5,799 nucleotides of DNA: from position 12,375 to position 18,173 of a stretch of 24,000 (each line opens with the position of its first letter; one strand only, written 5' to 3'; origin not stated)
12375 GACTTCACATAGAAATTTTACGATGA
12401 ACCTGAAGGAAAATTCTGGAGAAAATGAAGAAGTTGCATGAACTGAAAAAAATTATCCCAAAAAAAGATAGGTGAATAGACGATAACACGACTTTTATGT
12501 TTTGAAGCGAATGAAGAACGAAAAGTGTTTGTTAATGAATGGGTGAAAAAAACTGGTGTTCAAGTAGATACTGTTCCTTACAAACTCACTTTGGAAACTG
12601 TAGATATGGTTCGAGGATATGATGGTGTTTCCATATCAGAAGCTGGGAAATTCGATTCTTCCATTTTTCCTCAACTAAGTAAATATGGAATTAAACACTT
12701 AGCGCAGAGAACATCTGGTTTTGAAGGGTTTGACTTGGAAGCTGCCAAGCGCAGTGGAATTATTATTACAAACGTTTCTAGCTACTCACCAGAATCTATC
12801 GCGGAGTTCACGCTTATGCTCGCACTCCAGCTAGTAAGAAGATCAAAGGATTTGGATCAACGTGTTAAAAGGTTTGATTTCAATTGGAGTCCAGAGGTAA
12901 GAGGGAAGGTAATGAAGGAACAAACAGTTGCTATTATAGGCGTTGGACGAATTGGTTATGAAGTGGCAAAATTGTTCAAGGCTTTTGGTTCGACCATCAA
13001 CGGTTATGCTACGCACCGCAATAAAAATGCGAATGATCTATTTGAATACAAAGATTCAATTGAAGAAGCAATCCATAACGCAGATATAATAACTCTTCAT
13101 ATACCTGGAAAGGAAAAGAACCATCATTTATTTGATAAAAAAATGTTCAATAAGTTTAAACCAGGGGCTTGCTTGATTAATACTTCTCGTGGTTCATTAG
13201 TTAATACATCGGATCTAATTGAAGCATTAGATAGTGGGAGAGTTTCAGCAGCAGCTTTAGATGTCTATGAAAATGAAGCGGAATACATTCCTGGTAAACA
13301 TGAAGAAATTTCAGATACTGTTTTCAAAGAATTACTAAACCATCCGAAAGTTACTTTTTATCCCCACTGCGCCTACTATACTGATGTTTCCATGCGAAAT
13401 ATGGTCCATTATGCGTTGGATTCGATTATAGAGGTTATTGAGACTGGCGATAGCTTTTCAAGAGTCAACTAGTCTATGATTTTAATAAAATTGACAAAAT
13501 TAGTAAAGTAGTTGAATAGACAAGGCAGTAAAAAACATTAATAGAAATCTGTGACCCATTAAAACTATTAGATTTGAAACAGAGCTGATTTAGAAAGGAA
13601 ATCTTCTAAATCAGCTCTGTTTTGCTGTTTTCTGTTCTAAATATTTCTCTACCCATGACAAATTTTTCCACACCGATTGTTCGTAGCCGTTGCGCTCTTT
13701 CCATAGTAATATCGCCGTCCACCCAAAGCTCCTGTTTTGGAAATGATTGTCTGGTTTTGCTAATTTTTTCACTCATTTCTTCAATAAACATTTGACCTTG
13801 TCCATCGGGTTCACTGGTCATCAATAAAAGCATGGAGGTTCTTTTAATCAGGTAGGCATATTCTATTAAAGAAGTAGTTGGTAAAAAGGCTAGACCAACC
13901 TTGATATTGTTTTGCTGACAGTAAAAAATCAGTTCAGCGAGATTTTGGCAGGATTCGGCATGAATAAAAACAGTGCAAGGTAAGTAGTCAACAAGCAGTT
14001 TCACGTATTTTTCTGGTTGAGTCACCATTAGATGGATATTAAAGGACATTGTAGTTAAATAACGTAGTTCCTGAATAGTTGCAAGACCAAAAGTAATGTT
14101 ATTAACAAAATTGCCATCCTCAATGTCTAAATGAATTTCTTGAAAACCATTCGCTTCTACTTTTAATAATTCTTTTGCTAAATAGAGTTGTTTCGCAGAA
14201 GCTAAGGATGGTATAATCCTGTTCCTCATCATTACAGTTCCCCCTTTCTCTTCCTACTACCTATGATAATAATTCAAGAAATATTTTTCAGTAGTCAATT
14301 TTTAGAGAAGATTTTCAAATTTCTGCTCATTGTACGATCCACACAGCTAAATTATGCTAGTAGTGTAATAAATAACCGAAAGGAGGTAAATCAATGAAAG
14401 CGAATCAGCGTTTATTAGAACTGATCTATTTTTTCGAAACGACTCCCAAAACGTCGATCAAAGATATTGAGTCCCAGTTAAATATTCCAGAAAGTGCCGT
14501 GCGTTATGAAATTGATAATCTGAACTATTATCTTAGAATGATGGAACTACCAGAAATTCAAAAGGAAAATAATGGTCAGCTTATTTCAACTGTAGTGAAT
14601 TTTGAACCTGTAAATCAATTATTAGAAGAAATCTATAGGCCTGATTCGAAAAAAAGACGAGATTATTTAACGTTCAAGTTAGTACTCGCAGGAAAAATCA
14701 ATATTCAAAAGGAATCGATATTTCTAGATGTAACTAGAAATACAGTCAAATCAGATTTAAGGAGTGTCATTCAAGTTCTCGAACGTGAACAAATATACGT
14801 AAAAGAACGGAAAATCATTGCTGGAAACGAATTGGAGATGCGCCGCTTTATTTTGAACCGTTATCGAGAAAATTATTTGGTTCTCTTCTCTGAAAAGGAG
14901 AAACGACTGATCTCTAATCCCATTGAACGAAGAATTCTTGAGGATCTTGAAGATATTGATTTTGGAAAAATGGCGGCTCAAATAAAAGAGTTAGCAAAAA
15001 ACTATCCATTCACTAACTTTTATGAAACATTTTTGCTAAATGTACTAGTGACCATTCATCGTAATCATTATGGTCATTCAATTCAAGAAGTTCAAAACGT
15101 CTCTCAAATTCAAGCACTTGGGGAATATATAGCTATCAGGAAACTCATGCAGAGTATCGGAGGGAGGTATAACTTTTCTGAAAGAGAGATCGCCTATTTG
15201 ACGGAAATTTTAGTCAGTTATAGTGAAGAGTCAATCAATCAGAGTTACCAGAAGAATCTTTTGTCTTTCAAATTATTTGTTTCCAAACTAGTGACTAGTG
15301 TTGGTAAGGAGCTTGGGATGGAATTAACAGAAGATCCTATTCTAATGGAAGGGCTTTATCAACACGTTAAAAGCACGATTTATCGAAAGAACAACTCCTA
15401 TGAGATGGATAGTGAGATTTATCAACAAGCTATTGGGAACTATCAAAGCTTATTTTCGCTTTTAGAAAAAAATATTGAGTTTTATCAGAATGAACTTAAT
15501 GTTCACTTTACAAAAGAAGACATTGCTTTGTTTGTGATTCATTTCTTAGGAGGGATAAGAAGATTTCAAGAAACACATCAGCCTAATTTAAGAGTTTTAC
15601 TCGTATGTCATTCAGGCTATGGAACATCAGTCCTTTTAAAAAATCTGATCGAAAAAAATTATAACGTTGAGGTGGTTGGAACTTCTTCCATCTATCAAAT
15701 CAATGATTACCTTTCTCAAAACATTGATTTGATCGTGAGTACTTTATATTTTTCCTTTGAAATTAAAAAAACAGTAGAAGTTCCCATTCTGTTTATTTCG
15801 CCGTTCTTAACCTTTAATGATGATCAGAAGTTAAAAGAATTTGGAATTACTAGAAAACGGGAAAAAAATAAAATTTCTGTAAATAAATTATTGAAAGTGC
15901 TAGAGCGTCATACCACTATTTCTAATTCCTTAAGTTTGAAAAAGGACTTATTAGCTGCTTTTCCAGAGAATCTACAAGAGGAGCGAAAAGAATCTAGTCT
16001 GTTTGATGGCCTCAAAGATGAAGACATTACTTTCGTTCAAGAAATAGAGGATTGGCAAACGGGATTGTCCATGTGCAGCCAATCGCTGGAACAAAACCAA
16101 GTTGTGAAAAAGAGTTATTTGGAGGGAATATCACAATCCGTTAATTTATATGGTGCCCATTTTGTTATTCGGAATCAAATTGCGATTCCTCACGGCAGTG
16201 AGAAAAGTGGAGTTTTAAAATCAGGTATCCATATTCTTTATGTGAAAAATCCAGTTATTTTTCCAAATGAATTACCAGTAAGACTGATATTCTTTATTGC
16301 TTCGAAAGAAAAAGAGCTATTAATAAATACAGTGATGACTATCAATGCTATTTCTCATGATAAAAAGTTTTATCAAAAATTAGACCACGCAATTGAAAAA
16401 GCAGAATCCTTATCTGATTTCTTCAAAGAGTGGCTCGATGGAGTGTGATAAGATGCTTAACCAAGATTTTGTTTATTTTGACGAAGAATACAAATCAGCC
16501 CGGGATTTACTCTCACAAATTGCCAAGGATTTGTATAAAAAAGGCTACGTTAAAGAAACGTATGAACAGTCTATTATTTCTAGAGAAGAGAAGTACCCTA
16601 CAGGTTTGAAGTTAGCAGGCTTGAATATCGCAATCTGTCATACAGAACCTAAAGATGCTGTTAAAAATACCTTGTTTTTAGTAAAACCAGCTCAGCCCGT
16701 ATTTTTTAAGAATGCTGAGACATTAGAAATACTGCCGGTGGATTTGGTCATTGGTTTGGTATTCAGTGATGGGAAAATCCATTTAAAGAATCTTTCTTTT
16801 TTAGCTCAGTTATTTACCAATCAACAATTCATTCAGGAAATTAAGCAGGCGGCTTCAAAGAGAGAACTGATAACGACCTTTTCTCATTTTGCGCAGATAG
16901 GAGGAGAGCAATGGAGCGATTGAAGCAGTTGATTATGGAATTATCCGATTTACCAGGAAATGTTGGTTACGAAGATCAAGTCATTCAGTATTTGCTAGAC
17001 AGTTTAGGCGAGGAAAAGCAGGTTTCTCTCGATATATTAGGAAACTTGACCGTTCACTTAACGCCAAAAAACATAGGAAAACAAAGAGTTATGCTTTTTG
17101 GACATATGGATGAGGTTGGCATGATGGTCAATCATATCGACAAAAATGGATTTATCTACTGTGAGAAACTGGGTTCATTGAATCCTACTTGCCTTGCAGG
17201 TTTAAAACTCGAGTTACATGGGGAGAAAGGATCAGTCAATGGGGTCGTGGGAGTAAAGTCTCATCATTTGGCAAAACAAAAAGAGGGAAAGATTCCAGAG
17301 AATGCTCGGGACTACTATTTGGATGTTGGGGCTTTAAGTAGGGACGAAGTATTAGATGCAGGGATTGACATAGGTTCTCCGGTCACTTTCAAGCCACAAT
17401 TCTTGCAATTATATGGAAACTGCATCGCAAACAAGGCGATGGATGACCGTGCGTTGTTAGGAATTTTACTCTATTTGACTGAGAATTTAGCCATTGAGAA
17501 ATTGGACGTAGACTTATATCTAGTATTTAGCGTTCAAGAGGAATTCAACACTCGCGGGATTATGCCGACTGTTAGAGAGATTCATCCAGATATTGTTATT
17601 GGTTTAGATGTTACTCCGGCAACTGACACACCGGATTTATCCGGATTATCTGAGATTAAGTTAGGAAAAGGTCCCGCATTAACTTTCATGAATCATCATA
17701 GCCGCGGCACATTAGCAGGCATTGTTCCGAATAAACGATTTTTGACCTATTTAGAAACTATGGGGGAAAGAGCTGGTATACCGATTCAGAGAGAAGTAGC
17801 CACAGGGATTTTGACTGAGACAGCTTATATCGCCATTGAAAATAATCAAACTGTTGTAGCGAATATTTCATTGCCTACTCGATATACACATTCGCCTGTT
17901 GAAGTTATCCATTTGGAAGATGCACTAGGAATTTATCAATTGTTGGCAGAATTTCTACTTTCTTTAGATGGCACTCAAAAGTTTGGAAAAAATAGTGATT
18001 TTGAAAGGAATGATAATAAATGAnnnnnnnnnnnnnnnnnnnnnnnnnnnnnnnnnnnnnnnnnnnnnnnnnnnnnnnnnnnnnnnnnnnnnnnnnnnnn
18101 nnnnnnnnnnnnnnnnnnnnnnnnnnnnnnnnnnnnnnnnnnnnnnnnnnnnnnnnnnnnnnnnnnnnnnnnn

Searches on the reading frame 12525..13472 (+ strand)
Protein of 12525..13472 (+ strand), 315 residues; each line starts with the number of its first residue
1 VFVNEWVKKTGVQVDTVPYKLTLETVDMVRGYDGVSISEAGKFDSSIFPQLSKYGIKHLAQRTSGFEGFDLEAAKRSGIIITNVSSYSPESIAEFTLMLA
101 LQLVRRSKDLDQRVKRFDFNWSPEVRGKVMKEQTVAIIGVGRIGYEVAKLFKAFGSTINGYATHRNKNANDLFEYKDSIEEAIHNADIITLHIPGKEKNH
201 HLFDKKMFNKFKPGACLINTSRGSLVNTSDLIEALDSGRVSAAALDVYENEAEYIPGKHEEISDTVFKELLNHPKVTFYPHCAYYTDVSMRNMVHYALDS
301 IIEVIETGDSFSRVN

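Call 3: search_protein_families(library=ncbifam, proteins=[window:12525-13472:+])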
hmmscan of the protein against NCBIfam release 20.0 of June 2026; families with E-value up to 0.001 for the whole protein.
window:12525-13472:+ (315 aa): 25 families
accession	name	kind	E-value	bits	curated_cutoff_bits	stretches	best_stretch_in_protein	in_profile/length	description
NF006374.0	PRK08605.1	subfamily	9.7e-112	373.3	356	1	2-315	16-332/332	D-lactate dehydrogenase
NF009127.0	PRK12480.1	equivalog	1.9e-100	336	579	1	5-315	19-330/330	D-lactate dehydrogenase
NF000492.1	vanH_gen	exception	7.8e-63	212.4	540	1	8-300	19-306/312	D-lactate dehydrogenase VanH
NF000371.1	vanH_Agroup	exception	4e-52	177.4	700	1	35-298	51-309/322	VanH-A/VanH-Pt family D-lactate dehydrogenase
NF000112.1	vanH-Amyco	exception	2.3e-51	175.1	625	1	7-297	47-332/348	VanH-AOV family D-lactate dehydrogenase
NF000128.1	vanH-Sc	exception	3.3e-49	167.8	650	1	19-308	50-331/337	D-lactate dehydrogenase VanH-Sc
NF000151.1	vanH-Ac1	exception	7.9e-48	163.5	750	1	24-306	71-346/351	D-lactate dehydrogenase VanH-Ac1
TIGR01327.1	PGDH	equivalog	2e-44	152.3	454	1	7-314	16-310/525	phosphoglycerate dehydrogenase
NF006263.0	PRK08410.1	equivalog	2.6e-40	138.7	389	1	56-306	64-308/311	D-2-hydroxyacid dehydrogenase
NF000004.1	vanH-D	exception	1.8e-39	135.8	550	1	11-297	28-309/323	D-lactate dehydrogenase VanH-D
NF009714.1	PRK13243.1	equivalog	4e-38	131.6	455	1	27-256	41-275/332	glyoxylate reductase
NF005069.0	PRK06487.1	equivalog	3.3e-35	121.7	448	1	62-296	76-302/320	2-hydroxyacid dehydrogenase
NF008759.0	PRK11790.1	equivalog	3.6e-34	118.2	404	1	65-315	86-327/410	phosphoglycerate dehydrogenase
NF005387.0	PRK06932.1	equivalog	4.3e-33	114.6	492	1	25-307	38-312/314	2-hydroxyacid dehydrogenase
NF041369.1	Dhydh_Halo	equivalog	4.7e-32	111.4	400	1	64-292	64-282/305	D-2-hydroxyacid dehydrogenase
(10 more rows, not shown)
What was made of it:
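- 12525..13472 (+): D-lactate/D-2-hydroxyacid dehydrogenase, probably co-transcribed. Its role in the pathway is unknown. NF006374 scores 373 against a cutoff of 356 (call 3).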

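Call 4: search_protein_families(library=pfam, proteins=[window:12525-13472:+])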
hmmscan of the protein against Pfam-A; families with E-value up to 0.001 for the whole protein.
window:12525-13472:+ (315 aa): 5 families
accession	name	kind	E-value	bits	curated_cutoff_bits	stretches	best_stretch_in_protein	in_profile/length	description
PF02826.25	2-Hacid_dh_C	-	3.7e-49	166.9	25.1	1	97-283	1-178/178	D-isomer specific 2-hydroxyacid dehydrogenase, NAD binding domain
PF00389.36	2-Hacid_dh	-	2.1e-19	69.9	24.6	1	8-315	16-134/134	D-isomer specific 2-hydroxyacid dehydrogenase, catalytic domain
PF03446.21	NAD_binding_2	-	1.8e-06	28.5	21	1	134-237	1-109/161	NAD binding domain of 6-phosphogluconate dehydrogenase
PF07991.19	KARI_N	-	9.4e-06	25.7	20.6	1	130-218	2-92/165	Acetohydroxy acid isomeroreductase, NADPH-binding domain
PF01262.27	AlaDh_PNT_C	-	9.9e-05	22.3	23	1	127-219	21-127/214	Alanine dehydrogenase/PNT, C-terminal domain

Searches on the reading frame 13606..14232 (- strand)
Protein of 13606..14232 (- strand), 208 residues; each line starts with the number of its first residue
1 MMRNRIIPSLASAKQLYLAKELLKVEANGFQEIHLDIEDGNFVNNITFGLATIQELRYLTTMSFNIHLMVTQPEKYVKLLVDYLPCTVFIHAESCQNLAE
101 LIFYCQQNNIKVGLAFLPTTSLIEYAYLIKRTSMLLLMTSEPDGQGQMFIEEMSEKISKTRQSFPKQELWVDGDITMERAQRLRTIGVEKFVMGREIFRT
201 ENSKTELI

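Call 23: search_protein_families(library=pfam, proteins=[window:13606-14232:-])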
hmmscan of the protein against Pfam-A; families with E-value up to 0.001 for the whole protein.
window:13606-14232:- (208 aa): 1 family
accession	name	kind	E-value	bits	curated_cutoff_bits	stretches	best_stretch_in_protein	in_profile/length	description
PF00834.25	Ribul_P_3_epim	-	3.3e-52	177.2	21.1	1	6-198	2-198/198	Ribulose-phosphate 3 epimerase family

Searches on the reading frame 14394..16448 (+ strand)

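Call 23: search_protein_families(library=pfam, proteins=[window:14394-16448:+])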
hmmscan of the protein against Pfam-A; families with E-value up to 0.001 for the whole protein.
window:14394-16448:+ (684 aa): 4 families
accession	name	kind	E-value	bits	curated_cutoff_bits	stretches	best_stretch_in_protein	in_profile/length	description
PF00359.27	PTS_EIIA_2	-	1.8e-21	77.1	27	1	540-671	3-136/144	Phosphoenolpyruvate-dependent sugar phosphotransferase system, EIIA 2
PF00874.25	PRD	-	7.8e-15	55.4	23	1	298-386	2-89/90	PRD domain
PF02302.22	PTS_IIB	-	2.1e-05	25.5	23.6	1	400-476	1-83/90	PTS system, Lactose/Cellobiose specific IIB subunit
PF05043.19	Mga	-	0.00061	20.8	21.1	0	11-61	23-70/87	Mga helix-turn-helix domain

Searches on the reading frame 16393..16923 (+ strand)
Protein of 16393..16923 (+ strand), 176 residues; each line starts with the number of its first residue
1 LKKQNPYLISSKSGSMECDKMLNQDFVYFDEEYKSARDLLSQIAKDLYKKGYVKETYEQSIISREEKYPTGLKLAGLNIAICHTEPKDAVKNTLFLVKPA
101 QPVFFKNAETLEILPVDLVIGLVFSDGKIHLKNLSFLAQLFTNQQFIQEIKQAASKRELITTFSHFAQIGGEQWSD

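Call 23: search_protein_families(library=pfam, proteins=[window:16393-16923:+])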
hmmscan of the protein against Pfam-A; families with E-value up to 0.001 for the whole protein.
window:16393-16923:+ (176 aa): 1 family
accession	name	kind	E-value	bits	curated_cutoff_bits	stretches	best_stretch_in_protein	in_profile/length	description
PF00359.27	PTS_EIIA_2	-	1.1e-26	94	27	1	21-164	2-142/144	Phosphoenolpyruvate-dependent sugar phosphotransferase system, EIIA 2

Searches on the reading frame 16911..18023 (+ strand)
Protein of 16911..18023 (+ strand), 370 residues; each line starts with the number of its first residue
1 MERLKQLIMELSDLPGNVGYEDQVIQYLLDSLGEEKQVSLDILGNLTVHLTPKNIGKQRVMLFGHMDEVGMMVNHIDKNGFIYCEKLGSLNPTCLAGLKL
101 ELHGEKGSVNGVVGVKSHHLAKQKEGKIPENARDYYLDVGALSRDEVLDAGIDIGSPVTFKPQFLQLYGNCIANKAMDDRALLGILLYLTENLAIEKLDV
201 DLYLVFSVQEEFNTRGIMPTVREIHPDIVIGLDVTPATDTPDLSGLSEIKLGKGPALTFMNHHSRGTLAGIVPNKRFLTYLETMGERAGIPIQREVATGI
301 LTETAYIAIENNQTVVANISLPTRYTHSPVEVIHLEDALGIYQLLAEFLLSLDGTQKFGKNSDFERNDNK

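Call 23: search_protein_families(library=pfam, proteins=[window:16911-18023:+])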
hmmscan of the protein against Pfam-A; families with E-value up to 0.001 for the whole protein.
window:16911-18023:+ (370 aa): 1 family
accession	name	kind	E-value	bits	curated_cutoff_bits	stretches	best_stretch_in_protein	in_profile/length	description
PF05343.19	Peptidase_M42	-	2e-72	244.2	23.2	1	44-339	1-287/292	M42 glutamyl aminopeptidase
